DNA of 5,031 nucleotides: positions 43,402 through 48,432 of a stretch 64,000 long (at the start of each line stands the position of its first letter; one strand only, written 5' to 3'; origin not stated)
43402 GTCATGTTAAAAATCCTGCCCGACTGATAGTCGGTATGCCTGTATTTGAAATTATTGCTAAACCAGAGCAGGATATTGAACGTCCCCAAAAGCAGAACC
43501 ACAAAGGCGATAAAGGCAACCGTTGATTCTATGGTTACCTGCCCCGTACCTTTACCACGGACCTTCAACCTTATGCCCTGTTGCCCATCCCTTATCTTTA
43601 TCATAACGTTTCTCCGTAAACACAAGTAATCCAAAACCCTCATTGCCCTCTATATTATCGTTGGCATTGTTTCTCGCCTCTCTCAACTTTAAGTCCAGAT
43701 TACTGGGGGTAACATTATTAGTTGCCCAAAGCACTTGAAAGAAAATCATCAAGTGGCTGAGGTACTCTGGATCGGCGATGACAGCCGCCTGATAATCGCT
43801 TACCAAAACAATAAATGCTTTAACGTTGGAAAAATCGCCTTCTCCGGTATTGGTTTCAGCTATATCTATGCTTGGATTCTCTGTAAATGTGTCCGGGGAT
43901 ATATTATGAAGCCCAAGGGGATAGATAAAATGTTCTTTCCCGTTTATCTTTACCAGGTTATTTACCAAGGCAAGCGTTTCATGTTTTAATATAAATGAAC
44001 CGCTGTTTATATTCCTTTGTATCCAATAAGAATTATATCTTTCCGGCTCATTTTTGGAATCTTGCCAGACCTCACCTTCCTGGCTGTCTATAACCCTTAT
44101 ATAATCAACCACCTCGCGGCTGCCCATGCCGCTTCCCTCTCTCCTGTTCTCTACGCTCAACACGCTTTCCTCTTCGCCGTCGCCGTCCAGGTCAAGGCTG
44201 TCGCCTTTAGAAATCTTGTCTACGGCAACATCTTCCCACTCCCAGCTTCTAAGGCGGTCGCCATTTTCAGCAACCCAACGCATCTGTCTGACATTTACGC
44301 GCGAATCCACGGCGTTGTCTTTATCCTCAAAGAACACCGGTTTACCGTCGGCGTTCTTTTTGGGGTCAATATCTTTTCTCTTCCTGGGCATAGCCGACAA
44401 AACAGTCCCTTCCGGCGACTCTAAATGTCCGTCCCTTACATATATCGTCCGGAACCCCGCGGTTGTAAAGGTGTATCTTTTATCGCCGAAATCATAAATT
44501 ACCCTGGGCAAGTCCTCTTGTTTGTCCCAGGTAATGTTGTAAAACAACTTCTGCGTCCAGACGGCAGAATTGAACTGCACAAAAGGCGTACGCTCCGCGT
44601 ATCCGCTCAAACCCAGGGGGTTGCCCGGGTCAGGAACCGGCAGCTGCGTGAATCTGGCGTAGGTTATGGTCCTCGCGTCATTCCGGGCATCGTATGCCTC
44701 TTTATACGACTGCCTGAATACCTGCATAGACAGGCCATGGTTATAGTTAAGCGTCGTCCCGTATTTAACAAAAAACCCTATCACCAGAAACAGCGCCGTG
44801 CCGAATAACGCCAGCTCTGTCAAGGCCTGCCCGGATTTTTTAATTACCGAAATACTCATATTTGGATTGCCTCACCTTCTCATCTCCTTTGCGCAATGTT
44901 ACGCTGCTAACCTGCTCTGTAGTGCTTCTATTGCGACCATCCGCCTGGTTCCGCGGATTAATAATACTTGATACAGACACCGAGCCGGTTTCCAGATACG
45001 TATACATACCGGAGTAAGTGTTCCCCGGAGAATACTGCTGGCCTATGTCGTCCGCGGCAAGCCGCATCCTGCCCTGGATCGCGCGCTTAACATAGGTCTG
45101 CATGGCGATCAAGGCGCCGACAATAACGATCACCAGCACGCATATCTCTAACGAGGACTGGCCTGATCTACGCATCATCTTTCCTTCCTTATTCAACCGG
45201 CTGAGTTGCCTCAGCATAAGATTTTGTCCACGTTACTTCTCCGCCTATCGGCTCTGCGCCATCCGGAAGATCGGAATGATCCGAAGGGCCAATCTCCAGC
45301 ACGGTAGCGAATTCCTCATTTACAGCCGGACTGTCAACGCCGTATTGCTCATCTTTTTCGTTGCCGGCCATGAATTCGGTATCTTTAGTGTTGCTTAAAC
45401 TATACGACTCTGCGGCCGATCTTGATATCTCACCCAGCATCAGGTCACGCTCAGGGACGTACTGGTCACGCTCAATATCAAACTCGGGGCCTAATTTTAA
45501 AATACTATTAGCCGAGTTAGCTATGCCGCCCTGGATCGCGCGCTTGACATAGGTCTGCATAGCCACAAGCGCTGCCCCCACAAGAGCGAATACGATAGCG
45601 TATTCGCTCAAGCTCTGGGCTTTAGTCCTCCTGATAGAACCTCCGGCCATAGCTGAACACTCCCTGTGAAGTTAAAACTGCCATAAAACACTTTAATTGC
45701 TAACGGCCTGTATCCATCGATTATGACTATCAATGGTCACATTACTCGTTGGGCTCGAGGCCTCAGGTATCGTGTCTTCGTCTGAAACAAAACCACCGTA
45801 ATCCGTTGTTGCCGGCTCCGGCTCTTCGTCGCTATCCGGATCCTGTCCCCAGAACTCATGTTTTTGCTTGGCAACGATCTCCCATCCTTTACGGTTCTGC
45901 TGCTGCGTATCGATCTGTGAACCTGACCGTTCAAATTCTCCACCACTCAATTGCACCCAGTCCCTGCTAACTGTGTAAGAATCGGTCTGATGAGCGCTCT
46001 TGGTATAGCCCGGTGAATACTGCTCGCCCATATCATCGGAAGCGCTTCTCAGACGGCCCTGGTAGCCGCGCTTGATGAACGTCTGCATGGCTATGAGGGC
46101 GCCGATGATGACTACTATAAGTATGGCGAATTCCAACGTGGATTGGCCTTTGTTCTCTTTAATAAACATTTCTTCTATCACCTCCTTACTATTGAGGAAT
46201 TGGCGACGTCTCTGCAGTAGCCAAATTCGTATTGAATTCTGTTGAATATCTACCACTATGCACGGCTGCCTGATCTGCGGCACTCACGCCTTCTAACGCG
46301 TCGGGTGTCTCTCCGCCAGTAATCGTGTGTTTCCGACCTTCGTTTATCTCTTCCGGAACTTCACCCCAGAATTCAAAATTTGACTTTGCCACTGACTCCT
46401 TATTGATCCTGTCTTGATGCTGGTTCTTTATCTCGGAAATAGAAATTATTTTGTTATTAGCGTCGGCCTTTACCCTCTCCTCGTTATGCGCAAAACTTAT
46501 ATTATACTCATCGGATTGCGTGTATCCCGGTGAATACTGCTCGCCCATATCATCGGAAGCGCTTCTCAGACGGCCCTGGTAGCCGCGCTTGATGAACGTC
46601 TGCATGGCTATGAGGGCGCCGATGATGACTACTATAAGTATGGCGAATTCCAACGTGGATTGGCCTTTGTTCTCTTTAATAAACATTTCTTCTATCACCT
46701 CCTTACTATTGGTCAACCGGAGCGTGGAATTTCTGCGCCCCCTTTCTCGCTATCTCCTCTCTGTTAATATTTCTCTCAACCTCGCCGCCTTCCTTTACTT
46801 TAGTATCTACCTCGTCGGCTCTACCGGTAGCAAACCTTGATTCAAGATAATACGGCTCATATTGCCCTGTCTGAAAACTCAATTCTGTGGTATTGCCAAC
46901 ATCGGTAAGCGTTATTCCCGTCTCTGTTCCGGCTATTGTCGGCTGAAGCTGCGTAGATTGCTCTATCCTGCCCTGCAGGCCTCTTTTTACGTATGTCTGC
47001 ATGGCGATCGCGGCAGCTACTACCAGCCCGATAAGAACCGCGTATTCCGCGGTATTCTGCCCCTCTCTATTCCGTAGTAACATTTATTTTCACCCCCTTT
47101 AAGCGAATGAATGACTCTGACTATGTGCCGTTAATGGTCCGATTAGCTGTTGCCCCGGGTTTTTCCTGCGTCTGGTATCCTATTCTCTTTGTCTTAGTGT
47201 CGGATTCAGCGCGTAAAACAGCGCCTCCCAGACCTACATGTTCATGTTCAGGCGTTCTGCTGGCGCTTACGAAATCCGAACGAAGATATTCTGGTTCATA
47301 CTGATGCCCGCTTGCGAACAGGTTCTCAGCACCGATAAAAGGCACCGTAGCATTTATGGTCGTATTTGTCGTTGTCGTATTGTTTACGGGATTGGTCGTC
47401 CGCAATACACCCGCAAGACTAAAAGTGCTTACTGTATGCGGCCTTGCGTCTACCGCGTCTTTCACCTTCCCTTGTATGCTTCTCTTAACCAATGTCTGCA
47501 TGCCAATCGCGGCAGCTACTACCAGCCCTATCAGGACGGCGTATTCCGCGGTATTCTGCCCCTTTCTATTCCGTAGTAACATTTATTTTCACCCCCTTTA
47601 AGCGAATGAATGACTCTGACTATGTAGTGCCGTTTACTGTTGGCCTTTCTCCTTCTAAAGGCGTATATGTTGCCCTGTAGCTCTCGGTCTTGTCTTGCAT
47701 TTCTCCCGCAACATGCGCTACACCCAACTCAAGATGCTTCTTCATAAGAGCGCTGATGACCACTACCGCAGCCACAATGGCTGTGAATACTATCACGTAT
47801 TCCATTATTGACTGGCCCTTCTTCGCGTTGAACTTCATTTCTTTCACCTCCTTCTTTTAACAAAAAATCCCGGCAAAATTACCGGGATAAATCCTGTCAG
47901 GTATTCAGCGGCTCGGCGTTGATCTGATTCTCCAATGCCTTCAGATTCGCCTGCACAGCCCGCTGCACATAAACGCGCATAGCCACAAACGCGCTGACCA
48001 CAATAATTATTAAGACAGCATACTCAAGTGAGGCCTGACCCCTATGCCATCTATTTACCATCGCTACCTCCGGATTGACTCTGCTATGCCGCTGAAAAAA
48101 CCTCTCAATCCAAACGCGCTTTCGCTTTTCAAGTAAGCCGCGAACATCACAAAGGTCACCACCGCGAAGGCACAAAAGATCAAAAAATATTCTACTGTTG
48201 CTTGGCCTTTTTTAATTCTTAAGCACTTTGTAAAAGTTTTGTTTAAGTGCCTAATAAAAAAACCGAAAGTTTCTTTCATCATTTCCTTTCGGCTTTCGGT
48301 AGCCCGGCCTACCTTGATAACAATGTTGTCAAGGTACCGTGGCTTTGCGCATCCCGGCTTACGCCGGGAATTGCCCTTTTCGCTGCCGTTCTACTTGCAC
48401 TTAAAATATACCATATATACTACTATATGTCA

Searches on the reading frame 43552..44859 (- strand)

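Call 34: search_protein_families(library=pfam, proteins=[window:43552-44859:-], max_evalue=0.01)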
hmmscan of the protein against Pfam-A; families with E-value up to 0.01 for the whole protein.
window:43552-44859:- (435 aa): 1 family
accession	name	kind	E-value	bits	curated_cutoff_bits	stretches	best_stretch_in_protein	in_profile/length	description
PF02526.19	GBP_repeat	-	0.0033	17.6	25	1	361-380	14-33/38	Glycophorin-binding protein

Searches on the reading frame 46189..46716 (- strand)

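Call 67: search_protein_families(library=pfam, proteins=[window:46189-46716:-], max_evalue=0.1)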
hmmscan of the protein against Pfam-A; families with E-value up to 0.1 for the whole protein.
window:46189-46716:- (175 aa): 2 families
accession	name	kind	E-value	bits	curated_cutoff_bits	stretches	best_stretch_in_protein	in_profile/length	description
PF04446.17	Thg1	-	0.05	14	29.2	1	61-93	63-94/130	tRNAHis guanylyltransferase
PF04021.17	Class_IIIsignal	-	0.068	13.6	23.7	0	16-36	1-21/27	Class III signal peptide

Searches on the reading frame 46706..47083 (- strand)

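Call 67: search_protein_families(library=pfam, proteins=[window:46706-47083:-], max_evalue=0.1)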
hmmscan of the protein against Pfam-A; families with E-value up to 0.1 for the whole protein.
window:46706-47083:- (125 aa): 3 families
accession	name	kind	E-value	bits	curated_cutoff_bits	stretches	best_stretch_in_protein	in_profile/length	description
PF14029.11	DUF4244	-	0.0035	17.2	27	1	4-28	8-30/54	Protein of unknown function (DUF4244)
PF04964.19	Flp_Fap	-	0.066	13.5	32.2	0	3-43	2-42/46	Flp/Fap pilin component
PF10720.14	DUF2515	-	0.09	12.5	24.3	1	36-121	187-271/294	Protein of unknown function (DUF2515)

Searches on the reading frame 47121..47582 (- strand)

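Call 67: search_protein_families(library=pfam, proteins=[window:47121-47582:-], max_evalue=0.1)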
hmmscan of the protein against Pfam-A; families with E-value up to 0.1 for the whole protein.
window:47121-47582:- (153 aa): 3 families
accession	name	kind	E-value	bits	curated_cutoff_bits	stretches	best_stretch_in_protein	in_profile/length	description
PF14029.11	DUF4244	-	0.011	15.6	27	1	4-28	8-30/54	Protein of unknown function (DUF4244)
PF04021.17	Class_IIIsignal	-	0.025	15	23.7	1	6-26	1-21/27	Class III signal peptide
PF20816.2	PBV_CP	-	0.072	12.2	27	1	7-91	416-501/515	Picobirnavirus, Capsid protein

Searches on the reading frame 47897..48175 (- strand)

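Call 67: search_protein_families(library=pfam, proteins=[window:47897-48175:-], max_evalue=0.1)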
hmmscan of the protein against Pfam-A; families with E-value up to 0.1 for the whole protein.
window:47897-48175:- (92 aa): 3 families
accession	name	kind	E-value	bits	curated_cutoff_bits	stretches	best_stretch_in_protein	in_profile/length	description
PF04021.17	Class_IIIsignal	-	0.00026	21.3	23.7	1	45-69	2-27/27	Class III signal peptide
PF13687.11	DUF4153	-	0.034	13.8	27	1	33-71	242-280/373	Domain of unknown function (DUF4153)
PF19375.4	DurN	-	0.061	13.9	23.9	1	13-68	44-98/103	DurN substrate-assisted peptide maturase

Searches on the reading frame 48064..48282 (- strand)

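Call 67: search_protein_families(library=pfam, proteins=[window:48064-48282:-], max_evalue=0.1)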
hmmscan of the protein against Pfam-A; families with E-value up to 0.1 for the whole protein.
window:48064-48282:- (72 aa): 1 family
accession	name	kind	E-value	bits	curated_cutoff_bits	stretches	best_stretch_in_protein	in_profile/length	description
PF04021.17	Class_IIIsignal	-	0.0063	16.9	23.7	1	24-42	1-19/27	Class III signal peptide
